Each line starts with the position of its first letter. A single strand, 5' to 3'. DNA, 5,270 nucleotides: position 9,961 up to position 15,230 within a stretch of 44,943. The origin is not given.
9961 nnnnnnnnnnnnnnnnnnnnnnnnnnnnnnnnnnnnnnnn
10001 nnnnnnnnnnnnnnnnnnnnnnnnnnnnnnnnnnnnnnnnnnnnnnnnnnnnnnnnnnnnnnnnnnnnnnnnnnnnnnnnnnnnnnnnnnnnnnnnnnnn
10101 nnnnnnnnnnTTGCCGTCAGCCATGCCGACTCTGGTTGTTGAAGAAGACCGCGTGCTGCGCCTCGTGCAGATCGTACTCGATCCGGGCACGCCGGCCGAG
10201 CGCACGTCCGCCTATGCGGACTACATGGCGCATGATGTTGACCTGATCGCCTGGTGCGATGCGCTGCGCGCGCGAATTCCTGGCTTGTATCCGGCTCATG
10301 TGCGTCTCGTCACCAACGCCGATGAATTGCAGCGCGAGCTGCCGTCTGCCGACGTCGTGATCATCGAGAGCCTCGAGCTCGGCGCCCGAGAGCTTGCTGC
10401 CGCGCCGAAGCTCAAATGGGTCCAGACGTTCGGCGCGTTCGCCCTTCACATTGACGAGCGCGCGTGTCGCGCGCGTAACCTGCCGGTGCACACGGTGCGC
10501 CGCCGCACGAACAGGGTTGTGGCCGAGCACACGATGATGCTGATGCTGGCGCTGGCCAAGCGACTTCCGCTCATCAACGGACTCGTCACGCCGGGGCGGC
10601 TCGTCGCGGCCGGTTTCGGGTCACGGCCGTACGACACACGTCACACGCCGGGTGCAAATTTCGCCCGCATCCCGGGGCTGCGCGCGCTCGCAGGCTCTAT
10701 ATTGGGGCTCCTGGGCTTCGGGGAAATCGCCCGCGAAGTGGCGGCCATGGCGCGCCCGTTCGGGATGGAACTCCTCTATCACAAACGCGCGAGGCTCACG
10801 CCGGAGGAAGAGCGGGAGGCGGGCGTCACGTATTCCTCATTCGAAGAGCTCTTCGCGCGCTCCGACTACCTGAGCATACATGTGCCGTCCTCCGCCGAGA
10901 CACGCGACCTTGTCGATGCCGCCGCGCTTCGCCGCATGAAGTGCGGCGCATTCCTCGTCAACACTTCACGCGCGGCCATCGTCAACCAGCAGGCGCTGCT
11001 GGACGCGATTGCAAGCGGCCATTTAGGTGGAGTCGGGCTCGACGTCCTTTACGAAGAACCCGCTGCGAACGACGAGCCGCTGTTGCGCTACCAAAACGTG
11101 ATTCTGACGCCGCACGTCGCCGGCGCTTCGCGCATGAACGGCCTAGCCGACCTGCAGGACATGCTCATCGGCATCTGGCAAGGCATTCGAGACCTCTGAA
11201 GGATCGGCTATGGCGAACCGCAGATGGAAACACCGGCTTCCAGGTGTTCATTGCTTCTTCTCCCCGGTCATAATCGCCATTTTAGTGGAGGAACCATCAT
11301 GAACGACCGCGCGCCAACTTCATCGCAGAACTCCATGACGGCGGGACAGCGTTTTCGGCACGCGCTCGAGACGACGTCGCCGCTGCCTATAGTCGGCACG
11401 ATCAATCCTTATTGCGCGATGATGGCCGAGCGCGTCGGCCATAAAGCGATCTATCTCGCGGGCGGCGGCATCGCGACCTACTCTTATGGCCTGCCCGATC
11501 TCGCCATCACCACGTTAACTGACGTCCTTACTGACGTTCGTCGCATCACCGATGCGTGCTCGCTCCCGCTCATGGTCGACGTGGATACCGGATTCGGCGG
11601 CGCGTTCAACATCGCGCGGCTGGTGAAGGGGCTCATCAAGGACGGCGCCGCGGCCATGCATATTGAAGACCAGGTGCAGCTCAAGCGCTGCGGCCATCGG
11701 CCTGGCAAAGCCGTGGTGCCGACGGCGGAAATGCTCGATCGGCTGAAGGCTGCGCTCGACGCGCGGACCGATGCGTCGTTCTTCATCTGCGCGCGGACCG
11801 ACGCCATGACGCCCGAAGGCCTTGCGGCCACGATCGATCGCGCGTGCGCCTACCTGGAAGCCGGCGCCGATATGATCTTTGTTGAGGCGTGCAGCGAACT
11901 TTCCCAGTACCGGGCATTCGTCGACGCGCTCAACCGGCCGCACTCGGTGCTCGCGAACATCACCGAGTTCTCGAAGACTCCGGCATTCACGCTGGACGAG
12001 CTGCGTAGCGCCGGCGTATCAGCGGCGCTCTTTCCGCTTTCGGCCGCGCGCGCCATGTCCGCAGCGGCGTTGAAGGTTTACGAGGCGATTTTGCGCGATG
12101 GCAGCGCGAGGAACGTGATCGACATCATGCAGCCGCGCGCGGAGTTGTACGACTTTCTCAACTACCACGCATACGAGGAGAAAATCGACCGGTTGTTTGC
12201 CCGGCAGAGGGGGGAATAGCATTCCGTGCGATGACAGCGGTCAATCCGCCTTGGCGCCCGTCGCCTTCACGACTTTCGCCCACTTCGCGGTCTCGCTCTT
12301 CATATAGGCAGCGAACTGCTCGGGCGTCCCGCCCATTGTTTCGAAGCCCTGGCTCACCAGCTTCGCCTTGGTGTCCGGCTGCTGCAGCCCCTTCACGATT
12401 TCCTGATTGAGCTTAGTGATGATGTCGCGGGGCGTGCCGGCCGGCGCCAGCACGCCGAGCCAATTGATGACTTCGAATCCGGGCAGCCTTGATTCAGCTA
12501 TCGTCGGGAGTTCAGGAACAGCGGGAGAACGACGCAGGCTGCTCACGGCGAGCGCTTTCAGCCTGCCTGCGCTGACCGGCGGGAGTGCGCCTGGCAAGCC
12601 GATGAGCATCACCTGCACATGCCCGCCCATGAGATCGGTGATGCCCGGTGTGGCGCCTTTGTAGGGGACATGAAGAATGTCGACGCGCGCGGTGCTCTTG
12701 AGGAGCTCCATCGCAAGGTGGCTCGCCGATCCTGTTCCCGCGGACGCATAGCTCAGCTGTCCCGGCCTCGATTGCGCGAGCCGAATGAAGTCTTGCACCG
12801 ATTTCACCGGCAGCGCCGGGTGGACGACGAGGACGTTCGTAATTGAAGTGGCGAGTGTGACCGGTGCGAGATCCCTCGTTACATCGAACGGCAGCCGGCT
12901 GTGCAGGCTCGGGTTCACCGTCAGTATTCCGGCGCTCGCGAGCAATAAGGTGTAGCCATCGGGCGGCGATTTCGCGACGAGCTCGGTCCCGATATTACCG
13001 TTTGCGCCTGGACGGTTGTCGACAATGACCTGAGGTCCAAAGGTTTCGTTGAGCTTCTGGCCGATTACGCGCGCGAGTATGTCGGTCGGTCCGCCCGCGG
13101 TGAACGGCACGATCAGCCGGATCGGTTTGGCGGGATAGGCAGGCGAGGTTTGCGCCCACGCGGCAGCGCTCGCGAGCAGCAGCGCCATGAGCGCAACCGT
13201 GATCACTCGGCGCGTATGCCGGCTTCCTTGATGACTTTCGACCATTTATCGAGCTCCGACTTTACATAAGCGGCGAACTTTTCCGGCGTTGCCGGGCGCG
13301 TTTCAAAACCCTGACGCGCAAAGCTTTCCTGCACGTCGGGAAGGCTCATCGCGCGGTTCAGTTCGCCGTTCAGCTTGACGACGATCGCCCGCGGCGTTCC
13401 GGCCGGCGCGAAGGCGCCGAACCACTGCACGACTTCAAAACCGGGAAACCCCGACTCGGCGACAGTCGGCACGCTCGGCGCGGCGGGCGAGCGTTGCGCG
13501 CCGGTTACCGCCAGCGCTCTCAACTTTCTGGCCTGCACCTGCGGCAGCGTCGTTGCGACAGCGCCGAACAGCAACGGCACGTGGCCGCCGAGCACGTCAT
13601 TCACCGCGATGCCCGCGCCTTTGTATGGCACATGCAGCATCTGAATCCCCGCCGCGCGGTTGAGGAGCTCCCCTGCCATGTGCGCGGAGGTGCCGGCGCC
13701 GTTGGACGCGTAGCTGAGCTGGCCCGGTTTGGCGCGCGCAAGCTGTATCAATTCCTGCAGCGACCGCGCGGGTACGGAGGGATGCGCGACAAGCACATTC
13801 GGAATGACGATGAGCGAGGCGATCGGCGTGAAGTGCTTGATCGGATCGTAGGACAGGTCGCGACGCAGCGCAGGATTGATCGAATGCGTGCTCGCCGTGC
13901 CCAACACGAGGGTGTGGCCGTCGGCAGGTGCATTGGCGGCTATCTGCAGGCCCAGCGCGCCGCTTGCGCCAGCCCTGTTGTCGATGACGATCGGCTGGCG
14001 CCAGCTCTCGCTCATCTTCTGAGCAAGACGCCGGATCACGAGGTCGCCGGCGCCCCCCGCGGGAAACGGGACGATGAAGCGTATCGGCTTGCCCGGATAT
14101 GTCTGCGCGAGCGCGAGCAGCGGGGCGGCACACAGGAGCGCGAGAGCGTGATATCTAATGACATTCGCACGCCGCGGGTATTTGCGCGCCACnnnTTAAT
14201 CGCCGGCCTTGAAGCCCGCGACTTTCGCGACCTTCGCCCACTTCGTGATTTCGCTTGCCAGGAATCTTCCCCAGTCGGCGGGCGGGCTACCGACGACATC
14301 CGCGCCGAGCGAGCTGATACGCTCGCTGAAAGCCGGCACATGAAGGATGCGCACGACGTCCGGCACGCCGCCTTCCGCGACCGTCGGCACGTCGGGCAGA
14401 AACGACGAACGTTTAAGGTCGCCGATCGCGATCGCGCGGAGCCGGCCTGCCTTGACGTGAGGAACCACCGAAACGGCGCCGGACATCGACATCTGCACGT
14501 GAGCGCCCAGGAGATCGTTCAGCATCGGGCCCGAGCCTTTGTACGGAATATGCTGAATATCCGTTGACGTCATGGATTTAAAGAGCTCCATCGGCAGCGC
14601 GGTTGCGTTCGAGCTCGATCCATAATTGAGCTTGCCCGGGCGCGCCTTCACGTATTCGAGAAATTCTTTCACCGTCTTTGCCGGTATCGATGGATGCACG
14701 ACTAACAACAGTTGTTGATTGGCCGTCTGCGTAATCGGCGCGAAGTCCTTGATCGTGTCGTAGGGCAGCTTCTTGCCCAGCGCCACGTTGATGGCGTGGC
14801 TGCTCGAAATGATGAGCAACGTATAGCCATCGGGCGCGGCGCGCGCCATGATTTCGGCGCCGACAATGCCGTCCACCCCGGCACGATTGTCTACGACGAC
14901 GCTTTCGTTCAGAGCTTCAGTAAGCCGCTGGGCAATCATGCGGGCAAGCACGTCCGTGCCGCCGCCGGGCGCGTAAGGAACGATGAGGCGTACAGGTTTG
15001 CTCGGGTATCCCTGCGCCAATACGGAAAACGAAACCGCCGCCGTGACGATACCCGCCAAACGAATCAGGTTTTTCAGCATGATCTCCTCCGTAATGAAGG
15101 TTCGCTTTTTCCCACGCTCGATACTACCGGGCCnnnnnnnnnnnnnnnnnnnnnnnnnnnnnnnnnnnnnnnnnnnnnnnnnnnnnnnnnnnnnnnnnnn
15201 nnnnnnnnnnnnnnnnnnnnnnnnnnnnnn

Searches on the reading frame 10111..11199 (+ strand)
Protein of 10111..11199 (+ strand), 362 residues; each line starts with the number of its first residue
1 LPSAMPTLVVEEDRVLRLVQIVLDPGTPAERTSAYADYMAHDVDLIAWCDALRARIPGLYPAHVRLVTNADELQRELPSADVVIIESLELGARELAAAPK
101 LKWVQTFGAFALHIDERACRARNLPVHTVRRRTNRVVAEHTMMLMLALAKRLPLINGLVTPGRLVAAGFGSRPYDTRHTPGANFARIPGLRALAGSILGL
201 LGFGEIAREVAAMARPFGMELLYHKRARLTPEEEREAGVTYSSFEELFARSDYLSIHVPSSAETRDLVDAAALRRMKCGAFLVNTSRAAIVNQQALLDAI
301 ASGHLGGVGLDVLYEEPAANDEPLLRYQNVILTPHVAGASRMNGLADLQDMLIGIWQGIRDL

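Call 11: search_protein_families(library=pfam, proteins=[window:10111-11199:+], max_evalue=0.001)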
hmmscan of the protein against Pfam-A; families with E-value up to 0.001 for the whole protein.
window:10111-11199:+ (362 aa): 2 families
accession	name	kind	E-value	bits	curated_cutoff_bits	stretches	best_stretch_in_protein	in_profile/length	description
PF02826.25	2-Hacid_dh_C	-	1.1e-50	171.9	25.1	1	191-337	32-178/178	D-isomer specific 2-hydroxyacid dehydrogenase, NAD binding domain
PF00389.36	2-Hacid_dh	-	2.5e-08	34.1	24.6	1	69-262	29-103/134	D-isomer specific 2-hydroxyacid dehydrogenase, catalytic domain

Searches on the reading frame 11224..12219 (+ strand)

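Call 11: search_protein_families(library=pfam, proteins=[window:11224-12219:+], max_evalue=0.001)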
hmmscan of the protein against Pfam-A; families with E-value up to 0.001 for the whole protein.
window:11224-12219:+ (331 aa): 2 families
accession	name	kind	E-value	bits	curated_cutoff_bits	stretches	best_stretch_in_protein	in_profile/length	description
PF13714.12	PEP_mutase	-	6.9e-43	147.4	31.5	1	48-289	4-239/240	Phosphoenolpyruvate phosphomutase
PF00463.27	ICL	-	7.5e-16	58.2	26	1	115-216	151-255/526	Isocitrate lyase family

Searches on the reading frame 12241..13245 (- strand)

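Call 11: search_protein_families(library=pfam, proteins=[window:12241-13245:-], max_evalue=0.001)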
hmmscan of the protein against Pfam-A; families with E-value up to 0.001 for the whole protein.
window:12241-13245:- (334 aa): 1 family
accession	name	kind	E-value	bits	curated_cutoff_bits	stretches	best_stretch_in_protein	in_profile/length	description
PF03401.19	TctC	-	1.9e-73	247.8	27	1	58-330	2-273/274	Tripartite tricarboxylate transporter family receptor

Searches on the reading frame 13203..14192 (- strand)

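Call 36: search_protein_families(library=pfam, proteins=[window:13203-14192:-], max_evalue=0.001)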
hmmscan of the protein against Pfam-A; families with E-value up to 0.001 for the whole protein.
window:13203-14192:- (329 aa): 1 family
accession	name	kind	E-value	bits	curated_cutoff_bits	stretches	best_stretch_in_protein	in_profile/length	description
PF03401.19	TctC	-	6.5e-73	246.1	27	1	52-325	1-273/274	Tripartite tricarboxylate transporter family receptor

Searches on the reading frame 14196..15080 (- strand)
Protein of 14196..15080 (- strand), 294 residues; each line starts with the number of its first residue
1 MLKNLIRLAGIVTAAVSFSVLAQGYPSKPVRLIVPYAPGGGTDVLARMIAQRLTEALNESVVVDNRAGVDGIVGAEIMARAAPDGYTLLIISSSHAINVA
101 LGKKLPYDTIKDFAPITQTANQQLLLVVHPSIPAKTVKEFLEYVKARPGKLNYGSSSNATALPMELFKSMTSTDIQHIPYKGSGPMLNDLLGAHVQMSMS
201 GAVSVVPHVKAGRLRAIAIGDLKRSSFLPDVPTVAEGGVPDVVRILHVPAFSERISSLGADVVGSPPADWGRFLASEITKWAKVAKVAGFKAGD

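Call 36: search_protein_families(library=pfam, proteins=[window:14196-15080:-], max_evalue=0.001)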
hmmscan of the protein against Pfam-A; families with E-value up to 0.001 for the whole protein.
window:14196-15080:- (294 aa): 1 family
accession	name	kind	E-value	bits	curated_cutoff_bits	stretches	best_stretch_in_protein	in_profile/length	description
PF03401.19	TctC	-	1.4e-56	192.5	27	1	46-242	2-200/274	Tripartite tricarboxylate transporter family receptor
